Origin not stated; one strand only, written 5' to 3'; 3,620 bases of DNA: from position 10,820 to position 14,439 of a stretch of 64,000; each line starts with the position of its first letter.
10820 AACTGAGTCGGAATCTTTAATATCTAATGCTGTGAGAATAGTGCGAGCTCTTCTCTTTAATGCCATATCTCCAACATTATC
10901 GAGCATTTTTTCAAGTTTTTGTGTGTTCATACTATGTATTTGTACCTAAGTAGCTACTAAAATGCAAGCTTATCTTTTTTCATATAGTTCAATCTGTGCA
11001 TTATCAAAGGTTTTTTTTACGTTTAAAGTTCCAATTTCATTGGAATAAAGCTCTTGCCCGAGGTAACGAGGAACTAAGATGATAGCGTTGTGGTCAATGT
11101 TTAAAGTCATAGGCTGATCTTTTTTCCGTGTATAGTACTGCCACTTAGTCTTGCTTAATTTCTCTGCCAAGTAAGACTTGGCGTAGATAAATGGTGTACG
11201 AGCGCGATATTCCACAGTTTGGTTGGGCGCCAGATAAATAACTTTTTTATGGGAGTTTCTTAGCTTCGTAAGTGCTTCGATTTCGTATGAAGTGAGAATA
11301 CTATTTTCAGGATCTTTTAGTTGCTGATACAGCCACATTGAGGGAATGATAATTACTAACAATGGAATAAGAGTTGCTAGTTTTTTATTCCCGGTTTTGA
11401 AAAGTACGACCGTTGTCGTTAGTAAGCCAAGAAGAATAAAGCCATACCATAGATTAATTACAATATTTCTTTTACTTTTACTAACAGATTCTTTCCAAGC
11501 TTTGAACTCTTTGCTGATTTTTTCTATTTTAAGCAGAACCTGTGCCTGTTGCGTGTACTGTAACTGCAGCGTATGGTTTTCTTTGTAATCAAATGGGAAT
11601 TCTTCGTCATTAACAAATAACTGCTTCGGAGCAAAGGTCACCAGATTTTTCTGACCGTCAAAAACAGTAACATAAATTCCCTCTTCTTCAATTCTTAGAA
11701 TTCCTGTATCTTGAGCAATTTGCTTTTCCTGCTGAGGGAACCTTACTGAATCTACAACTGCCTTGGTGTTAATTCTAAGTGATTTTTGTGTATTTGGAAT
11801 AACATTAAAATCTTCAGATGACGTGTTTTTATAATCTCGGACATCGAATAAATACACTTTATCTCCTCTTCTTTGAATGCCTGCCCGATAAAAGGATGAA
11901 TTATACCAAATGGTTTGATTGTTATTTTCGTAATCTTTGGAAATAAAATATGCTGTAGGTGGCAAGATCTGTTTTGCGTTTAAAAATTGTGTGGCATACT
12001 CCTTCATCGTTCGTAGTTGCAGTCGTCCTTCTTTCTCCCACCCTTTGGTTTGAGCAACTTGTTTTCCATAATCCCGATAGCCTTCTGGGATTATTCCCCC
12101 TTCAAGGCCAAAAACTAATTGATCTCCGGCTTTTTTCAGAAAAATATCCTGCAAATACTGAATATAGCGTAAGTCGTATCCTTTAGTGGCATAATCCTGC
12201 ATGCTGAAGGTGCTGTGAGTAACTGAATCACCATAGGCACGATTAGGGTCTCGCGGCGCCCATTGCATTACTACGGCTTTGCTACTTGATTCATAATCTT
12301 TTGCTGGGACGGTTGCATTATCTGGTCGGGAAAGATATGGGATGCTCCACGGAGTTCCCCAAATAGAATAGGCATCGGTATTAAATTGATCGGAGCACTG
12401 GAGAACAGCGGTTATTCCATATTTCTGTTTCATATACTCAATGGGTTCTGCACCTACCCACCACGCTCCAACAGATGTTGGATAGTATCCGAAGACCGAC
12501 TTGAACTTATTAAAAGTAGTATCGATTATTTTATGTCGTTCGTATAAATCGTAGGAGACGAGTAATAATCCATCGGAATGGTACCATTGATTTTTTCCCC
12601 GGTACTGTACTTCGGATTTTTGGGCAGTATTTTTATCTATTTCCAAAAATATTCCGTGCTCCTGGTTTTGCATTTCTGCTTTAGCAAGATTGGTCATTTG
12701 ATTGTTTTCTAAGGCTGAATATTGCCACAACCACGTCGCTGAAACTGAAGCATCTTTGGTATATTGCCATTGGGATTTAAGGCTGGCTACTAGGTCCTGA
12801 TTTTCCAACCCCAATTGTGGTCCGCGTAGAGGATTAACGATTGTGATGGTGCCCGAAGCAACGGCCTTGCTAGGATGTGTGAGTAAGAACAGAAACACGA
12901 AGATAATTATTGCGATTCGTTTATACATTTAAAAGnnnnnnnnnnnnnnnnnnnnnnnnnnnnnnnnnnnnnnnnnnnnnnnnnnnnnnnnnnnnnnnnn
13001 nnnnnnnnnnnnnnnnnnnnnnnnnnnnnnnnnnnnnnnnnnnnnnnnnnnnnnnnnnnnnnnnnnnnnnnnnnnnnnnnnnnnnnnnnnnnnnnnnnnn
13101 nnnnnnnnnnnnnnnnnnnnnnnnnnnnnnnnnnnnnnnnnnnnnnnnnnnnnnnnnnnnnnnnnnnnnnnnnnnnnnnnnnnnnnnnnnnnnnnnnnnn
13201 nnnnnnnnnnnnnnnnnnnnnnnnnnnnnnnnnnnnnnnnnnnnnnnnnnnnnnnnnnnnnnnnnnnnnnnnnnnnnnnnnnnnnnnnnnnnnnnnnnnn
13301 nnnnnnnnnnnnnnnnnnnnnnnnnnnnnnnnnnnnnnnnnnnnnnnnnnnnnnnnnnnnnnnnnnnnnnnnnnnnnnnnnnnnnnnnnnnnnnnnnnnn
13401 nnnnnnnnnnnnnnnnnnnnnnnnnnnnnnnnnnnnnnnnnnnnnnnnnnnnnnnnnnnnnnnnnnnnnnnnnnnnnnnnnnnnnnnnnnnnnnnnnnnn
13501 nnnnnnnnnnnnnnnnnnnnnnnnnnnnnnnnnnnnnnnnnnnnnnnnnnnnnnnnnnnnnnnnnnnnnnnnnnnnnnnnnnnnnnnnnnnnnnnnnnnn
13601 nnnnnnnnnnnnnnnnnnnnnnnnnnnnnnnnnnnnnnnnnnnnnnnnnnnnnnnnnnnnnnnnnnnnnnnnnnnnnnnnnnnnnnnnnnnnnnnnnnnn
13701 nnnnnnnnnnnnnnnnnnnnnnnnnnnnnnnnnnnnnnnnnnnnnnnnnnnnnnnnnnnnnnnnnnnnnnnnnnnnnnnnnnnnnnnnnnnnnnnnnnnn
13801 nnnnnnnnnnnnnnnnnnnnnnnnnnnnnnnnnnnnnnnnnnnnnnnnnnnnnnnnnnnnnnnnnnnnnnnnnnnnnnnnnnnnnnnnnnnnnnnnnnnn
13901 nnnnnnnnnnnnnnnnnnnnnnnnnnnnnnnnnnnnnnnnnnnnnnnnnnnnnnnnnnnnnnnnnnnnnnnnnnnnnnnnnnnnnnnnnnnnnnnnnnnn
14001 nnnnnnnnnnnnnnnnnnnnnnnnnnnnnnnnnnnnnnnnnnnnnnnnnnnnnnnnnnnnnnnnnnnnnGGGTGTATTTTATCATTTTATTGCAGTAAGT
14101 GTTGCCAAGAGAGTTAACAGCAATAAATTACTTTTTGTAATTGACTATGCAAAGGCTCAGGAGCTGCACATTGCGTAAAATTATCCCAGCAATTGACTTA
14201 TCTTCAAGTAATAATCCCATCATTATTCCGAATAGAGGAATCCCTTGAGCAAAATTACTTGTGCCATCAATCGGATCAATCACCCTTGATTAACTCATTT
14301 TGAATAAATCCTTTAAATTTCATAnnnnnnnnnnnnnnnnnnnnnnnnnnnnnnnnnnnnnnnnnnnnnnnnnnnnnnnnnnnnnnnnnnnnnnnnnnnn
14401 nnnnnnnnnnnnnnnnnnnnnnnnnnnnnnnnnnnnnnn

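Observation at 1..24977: About 25-kb, mostly single-strand glycan locus with eight GT2, four GT4 and four methyltransferases; predicts a heavily methylated surface glycan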

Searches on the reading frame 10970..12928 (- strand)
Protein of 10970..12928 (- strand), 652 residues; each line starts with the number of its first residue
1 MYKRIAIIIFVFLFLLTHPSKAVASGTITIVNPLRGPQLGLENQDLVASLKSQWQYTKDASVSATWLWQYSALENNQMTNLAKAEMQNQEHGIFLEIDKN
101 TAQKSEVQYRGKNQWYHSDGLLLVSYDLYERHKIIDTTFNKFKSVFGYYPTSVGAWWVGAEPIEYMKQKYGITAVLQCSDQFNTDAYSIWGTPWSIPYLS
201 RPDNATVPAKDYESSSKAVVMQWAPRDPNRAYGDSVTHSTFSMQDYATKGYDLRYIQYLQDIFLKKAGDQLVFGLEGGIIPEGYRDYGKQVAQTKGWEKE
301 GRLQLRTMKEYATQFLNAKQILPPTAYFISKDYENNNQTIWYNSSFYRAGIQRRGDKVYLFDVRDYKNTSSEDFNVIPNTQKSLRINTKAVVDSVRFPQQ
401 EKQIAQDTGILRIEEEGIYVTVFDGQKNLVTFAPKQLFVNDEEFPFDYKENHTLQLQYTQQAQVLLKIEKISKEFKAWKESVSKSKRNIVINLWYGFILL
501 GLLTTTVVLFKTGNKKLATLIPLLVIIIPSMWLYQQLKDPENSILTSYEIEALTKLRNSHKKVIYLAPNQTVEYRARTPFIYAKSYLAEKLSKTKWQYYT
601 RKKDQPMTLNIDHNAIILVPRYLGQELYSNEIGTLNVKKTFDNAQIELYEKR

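Call 5: search_protein_families(library=pfam, proteins=[window:10970-12928:-], max_evalue=0.01)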
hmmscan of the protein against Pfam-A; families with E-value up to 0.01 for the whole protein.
window:10970-12928:- (652 aa): 0 families

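Call 17: search_protein_families(library=ncbifam, proteins=[window:10970-12928:-], max_evalue=0.00001)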
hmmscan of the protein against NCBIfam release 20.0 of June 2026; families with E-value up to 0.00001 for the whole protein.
window:10970-12928:- (652 aa): 0 families

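Call 21: list_cluster_members(proteins=[P0001, P0002, P0003, window:10970-12928:-, window:16846-19680:-, window:39149-39613:-, window:45524-46993:-, window:25755-27266:-])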
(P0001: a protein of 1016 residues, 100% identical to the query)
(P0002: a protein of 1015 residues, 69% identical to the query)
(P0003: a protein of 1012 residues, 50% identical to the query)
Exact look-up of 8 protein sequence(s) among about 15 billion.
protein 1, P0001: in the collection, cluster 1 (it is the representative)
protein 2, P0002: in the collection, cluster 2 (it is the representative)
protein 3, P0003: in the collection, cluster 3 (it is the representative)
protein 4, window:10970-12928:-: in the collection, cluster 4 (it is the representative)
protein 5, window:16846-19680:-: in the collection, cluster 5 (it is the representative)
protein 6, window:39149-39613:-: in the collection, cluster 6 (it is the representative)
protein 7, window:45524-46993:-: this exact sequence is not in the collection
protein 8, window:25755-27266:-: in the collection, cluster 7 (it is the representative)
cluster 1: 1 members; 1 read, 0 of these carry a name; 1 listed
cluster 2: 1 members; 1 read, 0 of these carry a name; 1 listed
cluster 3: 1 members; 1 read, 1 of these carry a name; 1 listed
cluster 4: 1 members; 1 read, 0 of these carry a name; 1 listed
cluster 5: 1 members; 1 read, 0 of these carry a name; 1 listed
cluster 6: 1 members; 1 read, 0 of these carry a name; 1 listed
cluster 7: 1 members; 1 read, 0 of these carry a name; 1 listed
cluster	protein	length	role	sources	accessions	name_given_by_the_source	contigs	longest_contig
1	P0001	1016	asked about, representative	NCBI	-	-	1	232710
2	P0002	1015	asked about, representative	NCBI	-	-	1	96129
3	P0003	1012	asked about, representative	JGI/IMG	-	GT2 family glycosyltransferase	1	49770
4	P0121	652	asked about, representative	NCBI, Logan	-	-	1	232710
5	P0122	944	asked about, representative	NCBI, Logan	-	-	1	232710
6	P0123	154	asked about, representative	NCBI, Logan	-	-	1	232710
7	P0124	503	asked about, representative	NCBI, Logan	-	-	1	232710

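Call 25: find_homologous_proteins(query=window:10970-12928:-)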
Query window:10970-12928:- (652 aa): 107 proteins with E <= 0.001 among 8000 candidates.
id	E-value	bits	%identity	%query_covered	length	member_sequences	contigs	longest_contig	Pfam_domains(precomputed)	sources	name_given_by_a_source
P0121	0.0e+0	1486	100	100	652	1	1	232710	-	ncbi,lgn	-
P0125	1.5e-245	835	58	99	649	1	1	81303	-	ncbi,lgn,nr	ncbi:MAG: hypothetical protein M3Q44_00350 [bacterium]|nr:hypothetical protein [bacterium]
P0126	6.2e-237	806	57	96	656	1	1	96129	-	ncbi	-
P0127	6.4e-236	803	55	98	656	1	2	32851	-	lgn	-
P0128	1.5e-234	798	55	98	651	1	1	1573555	-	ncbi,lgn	-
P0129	4.5e-214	731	62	79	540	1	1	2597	-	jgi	jgi:hypothetical protein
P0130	1.1e-198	680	48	99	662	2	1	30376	-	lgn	-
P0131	9.3e-190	650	47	100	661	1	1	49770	-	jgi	jgi:hypothetical protein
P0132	8.9e-175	601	45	97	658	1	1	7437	-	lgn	-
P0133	8.5e-172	591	45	88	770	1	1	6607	-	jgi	jgi:hypothetical protein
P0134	3.0e-170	586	57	63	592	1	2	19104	-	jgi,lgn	jgi:hypothetical protein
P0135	1.2e-166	574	49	68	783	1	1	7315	-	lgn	-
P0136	3.7e-165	569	46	79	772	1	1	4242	-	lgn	-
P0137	7.8e-165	568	48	76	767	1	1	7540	-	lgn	-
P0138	1.9e-162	560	55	59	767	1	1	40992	-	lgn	-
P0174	2.2e-143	497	35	98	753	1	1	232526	-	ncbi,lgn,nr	ncbi:MAG: hypothetical protein HZC02_00490 [Candidatus Levybacteria bacterium]|nr:hypothetical prote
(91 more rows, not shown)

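Call 70: find_encoding_contigs(protein=P0128, flank=10000, max_places=1)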
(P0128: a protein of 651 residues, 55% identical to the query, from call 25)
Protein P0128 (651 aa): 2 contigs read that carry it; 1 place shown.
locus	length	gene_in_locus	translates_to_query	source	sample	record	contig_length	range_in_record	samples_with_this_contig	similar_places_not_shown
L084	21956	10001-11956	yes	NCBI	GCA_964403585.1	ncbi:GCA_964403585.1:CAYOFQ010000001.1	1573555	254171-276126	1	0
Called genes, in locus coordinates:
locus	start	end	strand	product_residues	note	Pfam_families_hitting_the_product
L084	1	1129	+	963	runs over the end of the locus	PF00041:fn3 (faint), PF16841:CBM60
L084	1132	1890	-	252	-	PF00106:adh_short, PF08659:KR, PF13561:adh_short_C2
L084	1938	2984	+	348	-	PF00535:Glycos_transf_2, PF13641:Glyco_tranf_2_3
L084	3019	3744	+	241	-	PF02585:PIG-L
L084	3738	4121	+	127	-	-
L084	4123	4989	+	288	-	PF00892:EamA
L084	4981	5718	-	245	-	PF03473:MOSC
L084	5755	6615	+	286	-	PF00903:Glyoxalase, PF12681:Glyoxalase_2 (faint), PF00903:Glyoxalase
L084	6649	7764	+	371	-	PF06224:AlkZ-like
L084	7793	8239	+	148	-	-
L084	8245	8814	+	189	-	-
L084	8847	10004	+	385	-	PF13439:Glyco_transf_4, PF13579:Glyco_trans_4_4 (weak), PF20706:GT4-conflict, PF00534:Glycos_transf_1, PF13692:Glyco_trans_1_4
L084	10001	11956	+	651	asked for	-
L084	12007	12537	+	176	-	PF08241:Methyltransf_11, PF13649:Methyltransf_25 (faint)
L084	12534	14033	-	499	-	-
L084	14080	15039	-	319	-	PF01073:3Beta_HSD, PF01370:Epimerase, PF02719:Polysacc_synt_2, PF04321:RmlD_sub_bind, PF07993:NAD_binding_4 (faint), PF13460:NAD_binding_10 (faint), PF16363:GDP_Man_Dehyd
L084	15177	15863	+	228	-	PF13489:Methyltransf_23, PF02353:CMAS (weak), PF01209:Ubie_methyltran (faint), PF13847:Methyltransf_31, PF08241:Methyltransf_11, PF08242:Methyltransf_12, PF13649:Methyltransf_25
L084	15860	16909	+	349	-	PF00535:Glycos_transf_2, PF10111:Glyco_tranf_2_2, PF13641:Glyco_tranf_2_3, PF13632:Glyco_trans_2_3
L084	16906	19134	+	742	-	-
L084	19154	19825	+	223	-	PF02353:CMAS (weak), PF05219:DREV, PF13489:Methyltransf_23, PF05401:NodS (weak), PF13847:Methyltransf_31, PF08241:Methyltransf_11, PF08242:Methyltransf_12, PF13649:Methyltransf_25, +2 more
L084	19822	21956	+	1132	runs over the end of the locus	PF11847:GT-C_AftD (weak)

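Call 71: find_encoding_contigs(protein=P0174, flank=10000, max_places=1)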
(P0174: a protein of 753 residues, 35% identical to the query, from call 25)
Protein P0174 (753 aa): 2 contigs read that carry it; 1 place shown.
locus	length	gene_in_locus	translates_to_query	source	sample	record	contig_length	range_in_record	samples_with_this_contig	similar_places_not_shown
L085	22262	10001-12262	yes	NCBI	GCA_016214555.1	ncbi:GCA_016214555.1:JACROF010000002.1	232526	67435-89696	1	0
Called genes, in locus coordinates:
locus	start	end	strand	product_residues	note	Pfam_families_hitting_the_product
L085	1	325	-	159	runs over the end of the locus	-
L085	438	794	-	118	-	-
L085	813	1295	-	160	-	-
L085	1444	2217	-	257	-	-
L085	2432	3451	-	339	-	-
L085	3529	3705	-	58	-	-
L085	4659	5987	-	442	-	PF26299:MurL_N, PF26298:MurL_epimerase_C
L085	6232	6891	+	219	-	-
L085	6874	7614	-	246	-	-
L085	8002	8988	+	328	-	PF01594:AI-2E_transport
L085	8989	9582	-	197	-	PF01209:Ubie_methyltran (weak), PF13489:Methyltransf_23, PF07021:MetW, PF13847:Methyltransf_31, PF08241:Methyltransf_11, PF08242:Methyltransf_12, PF13649:Methyltransf_25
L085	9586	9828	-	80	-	PF01541:GIY-YIG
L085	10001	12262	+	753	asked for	-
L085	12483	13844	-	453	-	PF02844:GARS_N, PF01071:GARS_A, PF02843:GARS_C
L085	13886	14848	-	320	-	PF00768:Peptidase_S11, PF13354:Beta-lactamase2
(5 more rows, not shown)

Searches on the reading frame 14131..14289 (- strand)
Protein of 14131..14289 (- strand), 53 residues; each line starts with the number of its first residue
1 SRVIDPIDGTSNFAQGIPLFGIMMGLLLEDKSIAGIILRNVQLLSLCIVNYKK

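Call 41: search_solved_structures(query=window:14131-14289:-, max_evalue=1, show_alignments=1)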
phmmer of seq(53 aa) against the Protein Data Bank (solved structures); distinct sequences matched with E-value up to 1: 36.
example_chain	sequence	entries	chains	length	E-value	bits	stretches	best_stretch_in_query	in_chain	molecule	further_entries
3luz_A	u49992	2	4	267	3.1e-06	30.6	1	3-39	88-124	Extragenic suppressor protein suhB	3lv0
5eq7_A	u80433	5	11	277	7.2e-05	26.4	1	3-39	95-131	Inositol monophosphatase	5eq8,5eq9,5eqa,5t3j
2bji_A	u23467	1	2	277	9.3e-05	26.1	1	3-38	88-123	INOSITOL-1(OR 4)-MONOPHOSPHATASE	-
1xi6_A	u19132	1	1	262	0.00011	25.9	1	3-38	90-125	extragenic suppressor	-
2pcr_A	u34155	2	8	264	0.00016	25.3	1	4-37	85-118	Inositol-1-monophosphatase | Fructose-1,6-bisphosphatase/inositol-1-monophosphatase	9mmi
5yht_A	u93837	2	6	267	0.00047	23.9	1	3-36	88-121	Histidinol-phosphatase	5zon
2q74_A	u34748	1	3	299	0.00067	23.4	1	3-37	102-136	Inositol-1-monophosphatase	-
5zhh_A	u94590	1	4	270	0.0015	22.3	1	3-37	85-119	Inositol-1-monophosphatase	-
8wdq_A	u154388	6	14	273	0.0016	22.3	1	3-29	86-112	Nus factor SuhB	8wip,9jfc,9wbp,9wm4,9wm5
9j90_B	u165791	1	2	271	0.0016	22.2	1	3-29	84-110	Nus factor SuhB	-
4as5_A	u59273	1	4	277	0.0017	22.2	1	3-38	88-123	INOSITOL MONOPHOSPHATASE 1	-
1dk4_A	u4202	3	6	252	0.0019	22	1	3-35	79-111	INOSITOL MONOPHOSPHATASE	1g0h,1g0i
1vdw_A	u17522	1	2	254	0.0027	21.5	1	3-37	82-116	hypothetical protein PH1897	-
8f9y_A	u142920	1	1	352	0.0032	21.3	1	3-47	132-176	SAL1 phosphatase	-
3t0j_A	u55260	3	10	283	0.0035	21.2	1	3-38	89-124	Inositol monophosphatase family protein | Inositol monophosphatase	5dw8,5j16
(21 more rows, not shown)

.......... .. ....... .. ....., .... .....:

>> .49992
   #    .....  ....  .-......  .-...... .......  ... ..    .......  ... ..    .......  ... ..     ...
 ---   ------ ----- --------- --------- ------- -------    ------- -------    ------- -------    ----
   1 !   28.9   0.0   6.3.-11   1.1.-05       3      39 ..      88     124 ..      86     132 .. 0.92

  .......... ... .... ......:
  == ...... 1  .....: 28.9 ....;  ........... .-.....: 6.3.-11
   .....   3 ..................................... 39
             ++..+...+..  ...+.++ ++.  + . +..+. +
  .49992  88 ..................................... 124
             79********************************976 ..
